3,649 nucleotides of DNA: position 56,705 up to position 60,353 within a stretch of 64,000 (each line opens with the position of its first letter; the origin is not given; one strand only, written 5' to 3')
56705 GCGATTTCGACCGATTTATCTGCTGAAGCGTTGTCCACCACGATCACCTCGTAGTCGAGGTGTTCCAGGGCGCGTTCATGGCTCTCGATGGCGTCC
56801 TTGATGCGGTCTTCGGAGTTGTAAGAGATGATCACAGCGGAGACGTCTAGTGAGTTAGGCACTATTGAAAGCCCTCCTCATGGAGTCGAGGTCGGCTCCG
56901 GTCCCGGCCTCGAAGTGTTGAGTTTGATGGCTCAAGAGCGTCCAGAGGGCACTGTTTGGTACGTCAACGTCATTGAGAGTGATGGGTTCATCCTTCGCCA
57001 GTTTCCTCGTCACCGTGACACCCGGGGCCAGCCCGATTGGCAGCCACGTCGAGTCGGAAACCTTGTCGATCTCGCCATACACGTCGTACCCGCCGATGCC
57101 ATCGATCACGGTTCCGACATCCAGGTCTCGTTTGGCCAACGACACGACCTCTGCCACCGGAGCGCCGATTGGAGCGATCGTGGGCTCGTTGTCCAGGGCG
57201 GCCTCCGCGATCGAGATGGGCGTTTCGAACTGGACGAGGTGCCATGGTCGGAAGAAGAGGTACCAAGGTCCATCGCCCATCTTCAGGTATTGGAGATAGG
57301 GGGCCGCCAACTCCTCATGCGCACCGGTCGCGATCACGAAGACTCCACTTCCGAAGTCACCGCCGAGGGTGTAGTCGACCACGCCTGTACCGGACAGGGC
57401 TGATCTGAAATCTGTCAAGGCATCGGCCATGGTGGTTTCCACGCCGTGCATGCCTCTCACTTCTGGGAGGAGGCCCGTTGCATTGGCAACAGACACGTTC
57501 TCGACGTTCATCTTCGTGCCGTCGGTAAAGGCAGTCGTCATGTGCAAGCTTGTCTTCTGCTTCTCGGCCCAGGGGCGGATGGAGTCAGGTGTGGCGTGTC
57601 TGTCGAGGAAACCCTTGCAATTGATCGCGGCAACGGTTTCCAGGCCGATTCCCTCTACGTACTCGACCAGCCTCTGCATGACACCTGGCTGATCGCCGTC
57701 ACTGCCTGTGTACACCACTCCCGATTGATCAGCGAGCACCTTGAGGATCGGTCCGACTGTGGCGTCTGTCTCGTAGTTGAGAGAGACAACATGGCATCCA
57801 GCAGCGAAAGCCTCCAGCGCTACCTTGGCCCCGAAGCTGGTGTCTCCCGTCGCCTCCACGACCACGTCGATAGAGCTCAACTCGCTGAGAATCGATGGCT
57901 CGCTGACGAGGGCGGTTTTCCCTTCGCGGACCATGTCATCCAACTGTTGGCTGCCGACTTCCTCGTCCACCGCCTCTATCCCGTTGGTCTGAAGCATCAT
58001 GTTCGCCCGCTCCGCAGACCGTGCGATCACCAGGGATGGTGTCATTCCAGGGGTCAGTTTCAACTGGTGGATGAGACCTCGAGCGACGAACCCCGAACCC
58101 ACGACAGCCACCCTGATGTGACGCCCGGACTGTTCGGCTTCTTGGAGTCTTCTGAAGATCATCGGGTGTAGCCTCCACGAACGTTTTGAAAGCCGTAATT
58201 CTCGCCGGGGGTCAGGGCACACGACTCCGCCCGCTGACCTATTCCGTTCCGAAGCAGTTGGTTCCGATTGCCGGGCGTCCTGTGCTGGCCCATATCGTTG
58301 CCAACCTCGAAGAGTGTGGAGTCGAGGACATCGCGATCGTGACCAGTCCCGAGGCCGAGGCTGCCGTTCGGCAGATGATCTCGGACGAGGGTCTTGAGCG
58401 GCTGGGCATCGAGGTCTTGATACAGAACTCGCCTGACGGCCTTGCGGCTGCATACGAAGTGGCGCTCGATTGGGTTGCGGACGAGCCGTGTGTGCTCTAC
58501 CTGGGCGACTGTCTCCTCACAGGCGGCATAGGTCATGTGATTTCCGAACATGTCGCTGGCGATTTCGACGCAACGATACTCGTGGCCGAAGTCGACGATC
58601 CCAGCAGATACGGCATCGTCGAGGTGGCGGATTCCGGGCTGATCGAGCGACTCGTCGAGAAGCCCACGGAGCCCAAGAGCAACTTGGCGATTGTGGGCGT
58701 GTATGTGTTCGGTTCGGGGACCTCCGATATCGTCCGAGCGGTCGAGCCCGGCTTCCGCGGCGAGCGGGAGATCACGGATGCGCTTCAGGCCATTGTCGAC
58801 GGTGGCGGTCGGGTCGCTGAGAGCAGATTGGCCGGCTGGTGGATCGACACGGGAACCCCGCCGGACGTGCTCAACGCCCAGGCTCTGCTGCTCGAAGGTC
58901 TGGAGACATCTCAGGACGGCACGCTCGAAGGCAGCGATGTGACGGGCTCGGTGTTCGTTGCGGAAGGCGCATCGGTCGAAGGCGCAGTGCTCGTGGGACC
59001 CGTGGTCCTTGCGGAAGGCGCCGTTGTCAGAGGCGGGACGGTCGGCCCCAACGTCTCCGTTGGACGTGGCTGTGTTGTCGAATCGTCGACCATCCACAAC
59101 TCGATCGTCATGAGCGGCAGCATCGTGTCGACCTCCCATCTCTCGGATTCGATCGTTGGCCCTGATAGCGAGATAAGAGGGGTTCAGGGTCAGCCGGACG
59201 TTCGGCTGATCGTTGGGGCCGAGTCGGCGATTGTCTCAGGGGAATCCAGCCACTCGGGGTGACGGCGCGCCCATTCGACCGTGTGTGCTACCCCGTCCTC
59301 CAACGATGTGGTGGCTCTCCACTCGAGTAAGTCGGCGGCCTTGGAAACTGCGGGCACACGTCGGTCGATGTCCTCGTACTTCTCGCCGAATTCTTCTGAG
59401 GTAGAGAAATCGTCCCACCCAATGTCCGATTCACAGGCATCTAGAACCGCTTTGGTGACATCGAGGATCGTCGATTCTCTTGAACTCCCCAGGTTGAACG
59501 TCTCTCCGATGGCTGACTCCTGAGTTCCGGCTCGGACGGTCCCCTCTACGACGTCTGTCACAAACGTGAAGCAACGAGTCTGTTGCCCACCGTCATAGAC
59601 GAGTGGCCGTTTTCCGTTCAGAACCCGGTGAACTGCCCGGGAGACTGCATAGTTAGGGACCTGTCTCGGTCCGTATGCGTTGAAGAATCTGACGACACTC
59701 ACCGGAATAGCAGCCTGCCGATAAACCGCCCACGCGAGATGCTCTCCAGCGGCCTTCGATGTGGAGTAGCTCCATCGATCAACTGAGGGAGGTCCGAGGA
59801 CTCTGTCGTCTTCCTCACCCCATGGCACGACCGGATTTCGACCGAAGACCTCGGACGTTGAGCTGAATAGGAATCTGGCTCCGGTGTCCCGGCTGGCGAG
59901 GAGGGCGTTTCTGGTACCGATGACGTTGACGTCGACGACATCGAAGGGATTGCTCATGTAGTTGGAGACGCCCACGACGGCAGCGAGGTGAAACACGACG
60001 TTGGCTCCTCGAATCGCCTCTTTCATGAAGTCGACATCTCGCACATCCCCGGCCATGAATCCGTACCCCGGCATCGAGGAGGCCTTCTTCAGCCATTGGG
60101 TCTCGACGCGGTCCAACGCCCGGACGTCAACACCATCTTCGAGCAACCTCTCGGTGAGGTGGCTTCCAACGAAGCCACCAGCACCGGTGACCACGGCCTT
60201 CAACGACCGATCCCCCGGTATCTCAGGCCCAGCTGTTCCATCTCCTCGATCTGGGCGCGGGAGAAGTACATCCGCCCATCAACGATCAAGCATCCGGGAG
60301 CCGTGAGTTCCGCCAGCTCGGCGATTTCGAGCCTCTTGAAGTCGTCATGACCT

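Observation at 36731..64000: Large Wzx/Wzy-type surface-glycan locus next to an SLH-anchored protein, candidate cell-wall polymer or surface-protein glycosylation system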

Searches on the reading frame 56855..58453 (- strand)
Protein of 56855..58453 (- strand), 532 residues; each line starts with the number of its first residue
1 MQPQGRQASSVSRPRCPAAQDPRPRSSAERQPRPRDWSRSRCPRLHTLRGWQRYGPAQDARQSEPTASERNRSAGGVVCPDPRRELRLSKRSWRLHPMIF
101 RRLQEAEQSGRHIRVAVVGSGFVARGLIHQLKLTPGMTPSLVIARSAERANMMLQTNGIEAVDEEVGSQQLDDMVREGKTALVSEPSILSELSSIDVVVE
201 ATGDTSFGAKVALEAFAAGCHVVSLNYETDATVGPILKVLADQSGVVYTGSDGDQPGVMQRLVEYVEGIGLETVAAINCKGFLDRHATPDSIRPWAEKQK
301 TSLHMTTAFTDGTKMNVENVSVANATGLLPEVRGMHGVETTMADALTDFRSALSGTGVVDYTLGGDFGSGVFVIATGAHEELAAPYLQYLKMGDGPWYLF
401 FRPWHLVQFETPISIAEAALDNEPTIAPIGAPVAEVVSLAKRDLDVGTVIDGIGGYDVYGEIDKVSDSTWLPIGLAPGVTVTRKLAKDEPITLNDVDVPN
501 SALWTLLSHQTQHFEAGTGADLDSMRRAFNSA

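Call 5: search_protein_families(library=pfam, proteins=[window:56855-58453:-], max_evalue=0.001)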
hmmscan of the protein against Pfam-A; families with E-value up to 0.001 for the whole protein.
window:56855-58453:- (532 aa): 4 families
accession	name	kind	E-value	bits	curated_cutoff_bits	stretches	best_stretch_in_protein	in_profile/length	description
PF21135.2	DRL_cat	-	3.6e-43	147.9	27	1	253-411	1-164/164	Oxidoreductase DRL, catalytic domain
PF01408.29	GFO_IDH_MocA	-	0.00012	23.2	24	1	113-223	1-90/120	Oxidoreductase family, NAD-binding Rossmann fold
PF08666.17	SAF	-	0.00013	22.8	21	1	440-496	6-62/63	SAF domain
PF03447.22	NAD_binding_3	-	0.00025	22.2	24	1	119-228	1-91/116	Homoserine dehydrogenase, NAD binding domain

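Call 12: search_protein_families(library=ncbifam, proteins=[window:56855-58165:-], max_evalue=0.01)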
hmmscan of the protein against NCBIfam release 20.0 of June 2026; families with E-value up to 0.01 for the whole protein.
window:56855-58165:- (436 aa): 2 families
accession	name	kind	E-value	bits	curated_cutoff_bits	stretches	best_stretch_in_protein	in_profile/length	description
NF004976.0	PRK06349.1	subfamily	1.7e-05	24.1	205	1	16-150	4-125/430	homoserine dehydrogenase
NF004912.0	PRK06270.1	equivalog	0.00019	21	373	1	16-171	3-169/343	homoserine dehydrogenase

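Call 23: find_encoding_contigs(protein=window:56855-58162:-, flank=10000, max_places=6)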
Protein window:56855-58162:- (435 aa): no gene with exactly this product is on record in the collection.

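Call 32: find_related_loci(query=window:56855-58162:-, collection=genome_contigs, flank=10000)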
Query window:56855-58162:- (435 aa) in genome_contigs; peptide patterns used: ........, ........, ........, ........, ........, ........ (x = any residue, [..] = any of these).
151 stretches matched a pattern, but none encodes a relative of the query by tblastn (E <= 1e-3).

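Call 68: search_solved_structures(query=window:56855-58162:-, max_evalue=0.001)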
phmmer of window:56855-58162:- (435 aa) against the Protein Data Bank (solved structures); distinct sequences matched with E-value up to 0.001: 2.
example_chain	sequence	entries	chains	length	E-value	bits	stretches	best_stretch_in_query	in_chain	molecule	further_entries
3upy_A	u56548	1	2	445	1.1e-64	222.4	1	6-406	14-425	Oxidoreductase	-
3upl_A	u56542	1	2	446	1.2e-64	222.4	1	6-406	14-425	Oxidoreductase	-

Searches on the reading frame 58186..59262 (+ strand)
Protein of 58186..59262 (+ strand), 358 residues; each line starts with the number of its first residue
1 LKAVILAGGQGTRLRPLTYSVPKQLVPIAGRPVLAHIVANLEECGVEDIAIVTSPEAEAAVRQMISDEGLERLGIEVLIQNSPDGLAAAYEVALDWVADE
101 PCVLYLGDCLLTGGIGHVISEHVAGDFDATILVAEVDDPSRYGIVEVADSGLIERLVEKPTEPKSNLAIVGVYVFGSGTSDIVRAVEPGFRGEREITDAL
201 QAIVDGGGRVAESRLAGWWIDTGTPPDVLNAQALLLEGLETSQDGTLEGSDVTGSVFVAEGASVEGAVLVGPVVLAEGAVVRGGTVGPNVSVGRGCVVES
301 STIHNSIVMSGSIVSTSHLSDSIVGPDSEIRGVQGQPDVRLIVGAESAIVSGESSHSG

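Call 5: search_protein_families(library=pfam, proteins=[window:58186-59262:+], max_evalue=0.001)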
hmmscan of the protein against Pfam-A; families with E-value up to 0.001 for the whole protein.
window:58186-59262:+ (358 aa): 5 families
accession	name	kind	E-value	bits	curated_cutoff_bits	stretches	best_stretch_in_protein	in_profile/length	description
PF00483.29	NTP_transferase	-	2.6e-49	168.5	21.2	1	2-236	1-243/245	Nucleotidyl transferase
PF12804.13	NTP_transf_3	-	5.4e-15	56.4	27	1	3-113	1-101/160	MobA-like NTP transferase domain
PF01128.25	IspD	-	7.6e-06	26.3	27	1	2-67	2-65/221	2-C-methyl-D-erythritol 4-phosphate cytidylyltransferase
PF24894.1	Hexapep_GlmU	-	2.4e-05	24.8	23.3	0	242-301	11-69/104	GlmU-like, C-terminal hexapeptide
PF25084.1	LbH_EIF2B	-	0.00073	20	54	0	255-330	9-81/105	EIF2B subunit epsilon LbH domain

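Call 12: search_protein_families(library=ncbifam, proteins=[window:58186-59262:+], max_evalue=0.01)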
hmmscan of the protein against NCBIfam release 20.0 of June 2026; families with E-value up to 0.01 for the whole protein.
window:58186-59262:+ (358 aa): 44 families (the best 25 are shown)
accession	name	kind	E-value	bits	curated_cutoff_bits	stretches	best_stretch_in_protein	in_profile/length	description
TIGR01208.1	rmlA_long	equivalog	5e-100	334.8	320.25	1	2-349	1-351/353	glucose-1-phosphate thymidylyltransferase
TIGR03992.1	Arch_glmU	subfamily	1.3e-65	221.9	292.1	1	1-328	1-325/393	bifunctional sugar-1-phosphate nucleotidylyltransferase/acetyltransferase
NF041313.1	UDPGP_AglF_Halo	equivalog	2.1e-48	164.8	400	1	1-233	1-232/234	UTP--glucose-1-phosphate uridylyltransferase AglF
TIGR01207.1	rmlA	equivalog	1.6e-46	158.7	360.65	1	2-243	1-243/286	glucose-1-phosphate thymidylyltransferase RfbA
NF041173.1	Sug_nt_acttase_Thmprot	equivalog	4.4e-46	157.6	600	1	1-328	1-325/405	bifunctional sugar-1-phosphate nucleotidylyltransferase/acetyltransferase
NF052502.1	man1P_GTase_Rv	exception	4.7e-45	154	440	1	2-330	2-324/352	mannose-1-phosphate guanylyltransferase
NF012024.0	PRK15480.1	equivalog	2.4e-43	148.3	588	1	2-234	5-239/292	glucose-1-phosphate thymidylyltransferase RfbA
TIGR01099.1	galU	equivalog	1.4e-27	96.9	326.8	2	75-230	96-260/261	UTP--glucose-1-phosphate uridylyltransferase GalU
NF003670.0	PRK05293.1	equivalog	1.9e-23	83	470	2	106-331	125-353/382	glucose-1-phosphate adenylyltransferase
TIGR01173.1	glmU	equivalog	4.3e-22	78.6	366.85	1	1-331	1-330/452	bifunctional UDP-N-acetylglucosamine diphosphorylase/glucosamine-1-phosphate N-acetyltransferase GlmU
TIGR02091.1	glgC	equivalog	1.3e-21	77.1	424.9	1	3-330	3-356/364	glucose-1-phosphate adenylyltransferase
NF010934.1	PRK14354.1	equivalog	1.1e-20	73.6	450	1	3-331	2-329/447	bifunctional UDP-N-acetylglucosamine diphosphorylase/glucosamine-1-phosphate N-acetyltransferase GlmU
NF010932.0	PRK14352.1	equivalog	5.7e-20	71.4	611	1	3-328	9-337/488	bifunctional UDP-N-acetylglucosamine diphosphorylase/glucosamine-1-phosphate N-acetyltransferase GlmU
NF010938.0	PRK14358.1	equivalog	6e-19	68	500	1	3-331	10-338/481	bifunctional N-acetylglucosamine-1-phosphate uridyltransferase/glucosamine-1-phosphate acetyltransferase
NF010933.0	PRK14353.1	equivalog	5.3e-17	61.6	505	1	2-160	7-160/453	bifunctional UDP-N-acetylglucosamine diphosphorylase/glucosamine-1-phosphate N-acetyltransferase GlmU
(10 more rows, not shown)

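Call 17: find_encoding_contigs(protein=window:58186-59262:+, flank=10000, max_places=6)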
Protein window:58186-59262:+ (358 aa): no gene with exactly this product is on record in the collection.

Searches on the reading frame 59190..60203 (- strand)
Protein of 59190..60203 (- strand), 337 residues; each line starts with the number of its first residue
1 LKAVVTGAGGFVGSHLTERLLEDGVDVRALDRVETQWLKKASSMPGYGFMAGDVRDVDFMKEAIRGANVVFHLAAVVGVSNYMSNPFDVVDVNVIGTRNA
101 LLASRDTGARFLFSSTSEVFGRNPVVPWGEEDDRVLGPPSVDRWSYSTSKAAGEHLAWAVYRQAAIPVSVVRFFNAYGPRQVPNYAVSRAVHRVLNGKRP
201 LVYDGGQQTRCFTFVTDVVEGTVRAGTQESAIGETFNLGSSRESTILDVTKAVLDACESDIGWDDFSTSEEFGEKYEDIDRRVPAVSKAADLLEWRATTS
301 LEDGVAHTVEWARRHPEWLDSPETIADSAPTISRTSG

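Call 5: search_protein_families(library=pfam, proteins=[window:59190-60203:-], max_evalue=0.001)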
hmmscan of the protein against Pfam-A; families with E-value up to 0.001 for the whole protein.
window:59190-60203:- (337 aa): 9 families
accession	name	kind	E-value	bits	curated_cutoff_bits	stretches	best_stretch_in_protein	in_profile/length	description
PF01370.27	Epimerase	-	1.9e-49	168.7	20.9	1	4-239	2-240/240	NAD dependent epimerase/dehydratase family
PF16363.11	GDP_Man_Dehyd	-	2.3e-49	169.1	27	1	5-307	2-331/332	GDP-mannose 4,6 dehydratase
PF01073.25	3Beta_HSD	-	1.1e-23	84.1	22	1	4-156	1-156/280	3-beta hydroxysteroid dehydrogenase/isomerase family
PF04321.23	RmlD_sub_bind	-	6.8e-15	55.3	27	1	1-260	1-234/287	RmlD substrate binding domain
PF07993.18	NAD_binding_4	-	1.7e-12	47.5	20.1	1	61-173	83-204/258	Male sterility protein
PF02719.21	Polysacc_synt_2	-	5.1e-12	46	20.2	1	4-109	2-120/293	Polysaccharide biosynthesis protein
PF13460.12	NAD_binding_10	-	2.9e-09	37.5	27.2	1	7-121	1-103/184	NAD(P)H-binding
PF05368.20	NmrA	-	8.5e-09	35.9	27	1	4-75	6-78/298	NmrA-like family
PF00106.31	adh_short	-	9.7e-05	22.4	26.6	0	3-68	3-72/195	short chain dehydrogenase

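Call 12: search_protein_families(library=ncbifam, proteins=[window:59190-60203:-], max_evalue=0.01)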
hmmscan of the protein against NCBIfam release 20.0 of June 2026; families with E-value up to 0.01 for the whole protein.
window:59190-60203:- (337 aa): 40 families (the best 25 are shown)
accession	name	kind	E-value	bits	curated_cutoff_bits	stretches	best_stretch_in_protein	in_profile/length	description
TIGR04180.1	EDH_00030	hypoth_equivalog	7.2e-56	189.4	475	1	4-298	2-295/297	NAD-dependent 4,6-dehydratase LegB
TIGR01181.1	dTDP_gluc_dehyt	equivalog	2.1e-41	142.1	365.1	1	3-319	2-318/321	dTDP-glucose 4,6-dehydratase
NF005998.1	PRK08125.1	equivalog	8.2e-37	126.9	777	1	3-311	318-648/649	bifunctional UDP-4-amino-4-deoxy-L-arabinose formyltransferase/UDP-glucuronic acid oxidase ArnA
NF008872.0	PRK11908.1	equivalog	1.4e-34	119.7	294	1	2-315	3-338/349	bifunctional UDP-4-keto-pentose/UDP-xylose synthase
NF007490.0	PRK10084.1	subfamily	2.1e-26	92.8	649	1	1-321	1-343/361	dTDP-glucose 4,6-dehydratase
TIGR01179.1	galE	equivalog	2.4e-25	89.1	262.3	2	4-179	3-179/332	UDP-glucose 4-epimerase GalE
NF007956.0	PRK10675.1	subfamily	4.7e-25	88.4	394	1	1-317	1-334/338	UDP-glucose 4-epimerase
TIGR03466.1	HpnA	hypoth_equivalog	5.2e-25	88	367.65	1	1-241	1-231/327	hopanoid-associated sugar epimerase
NF007582.0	PRK10217.1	equivalog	1.6e-21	76.8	698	1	2-318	3-337/355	dTDP-glucose 4,6-dehydratase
TIGR02197.1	heptose_epim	equivalog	2.1e-20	73.1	274.6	1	4-312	2-313/316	ADP-glyceromanno-heptose 6-epimerase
TIGR02622.1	CDP_4_6_dhtase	equivalog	2.6e-18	66.3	278.45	1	2-314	6-332/352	CDP-glucose 4,6-dehydratase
NF042422.1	oxyalk_red_OleD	equivalog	3.3e-18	66.1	580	1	1-225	1-214/329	2-alkyl-3-oxoalkanoate reductase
NF052578.1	StrlDmthSdmBMthl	equivalog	1e-15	58.3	600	1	1-238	1-227/328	sterol demethylase protein SdmB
NF043036.1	ErythonDh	equivalog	1.7e-15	57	325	1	1-173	1-176/321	D-erythronate dehydrogenase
NF042423.1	oxyalk_red_Shew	equivalog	2.2e-15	56.6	580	1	2-202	10-198/331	2-alkyl-3-oxoalkanoate reductase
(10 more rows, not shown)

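Call 67: search_solved_structures(query=window:59190-60203:-, max_evalue=1e-10)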
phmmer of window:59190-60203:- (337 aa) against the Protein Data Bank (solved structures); distinct sequences matched with E-value up to 1e-10: 82 (the best 60 are shown).
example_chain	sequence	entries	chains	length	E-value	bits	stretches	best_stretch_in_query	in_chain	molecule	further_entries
8vr2_A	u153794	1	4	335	4.5e-48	167.4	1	2-314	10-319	NAD-dependent epimerase/dehydratase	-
4lk3_A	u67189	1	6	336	9.8e-43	149.9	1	3-325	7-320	UDP-glucuronic acid decarboxylase 1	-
4gll_A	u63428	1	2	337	4.9e-42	147.6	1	3-325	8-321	UDP-glucuronic acid decarboxylase 1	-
4m55_A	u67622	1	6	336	6.7e-42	147.2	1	3-325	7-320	UDP-glucuronic acid decarboxylase 1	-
2b69_A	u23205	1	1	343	1.3e-41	146.3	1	3-318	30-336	UDP-glucuronate decarboxylase 1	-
6zl6_A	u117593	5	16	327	1.7e-35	126.1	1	1-310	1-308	Epimerase domain-containing protein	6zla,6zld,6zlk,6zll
6zlj_A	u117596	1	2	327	5.3e-35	124.5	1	1-310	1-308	Epimerase domain-containing protein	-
7ys8_A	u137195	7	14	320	9.8e-31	110.5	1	1-314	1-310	UDP-glucose 4-epimerase | UDP-glucose 4-epimerase along with EC 5.1.3.2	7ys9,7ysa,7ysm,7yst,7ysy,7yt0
2bll_A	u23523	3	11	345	1.4e-30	109.9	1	1-322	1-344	PROTEIN YFBG | UDP-4-amino-4-deoxy-L-arabinose formyltransferase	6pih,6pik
5u4q_A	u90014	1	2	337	1.7e-30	109.7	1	1-227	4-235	dTDP-glucose 4,6-dehydratase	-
1u9j_A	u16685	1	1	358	3.3e-30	108.7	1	3-322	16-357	Hypothetical protein yfbG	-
9v5h_G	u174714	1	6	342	5.3e-30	108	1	1-314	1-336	Bifunctional polymyxin resistance protein ArnA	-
6pmh_A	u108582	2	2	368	8.7e-30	107.3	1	4-315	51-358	UDP-glucose 4-epimerase related protein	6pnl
1z73_A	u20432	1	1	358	8.7e-30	107.3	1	3-322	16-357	protein ArnA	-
1z7b_A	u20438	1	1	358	1.7e-29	106.4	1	3-322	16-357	protein ArnA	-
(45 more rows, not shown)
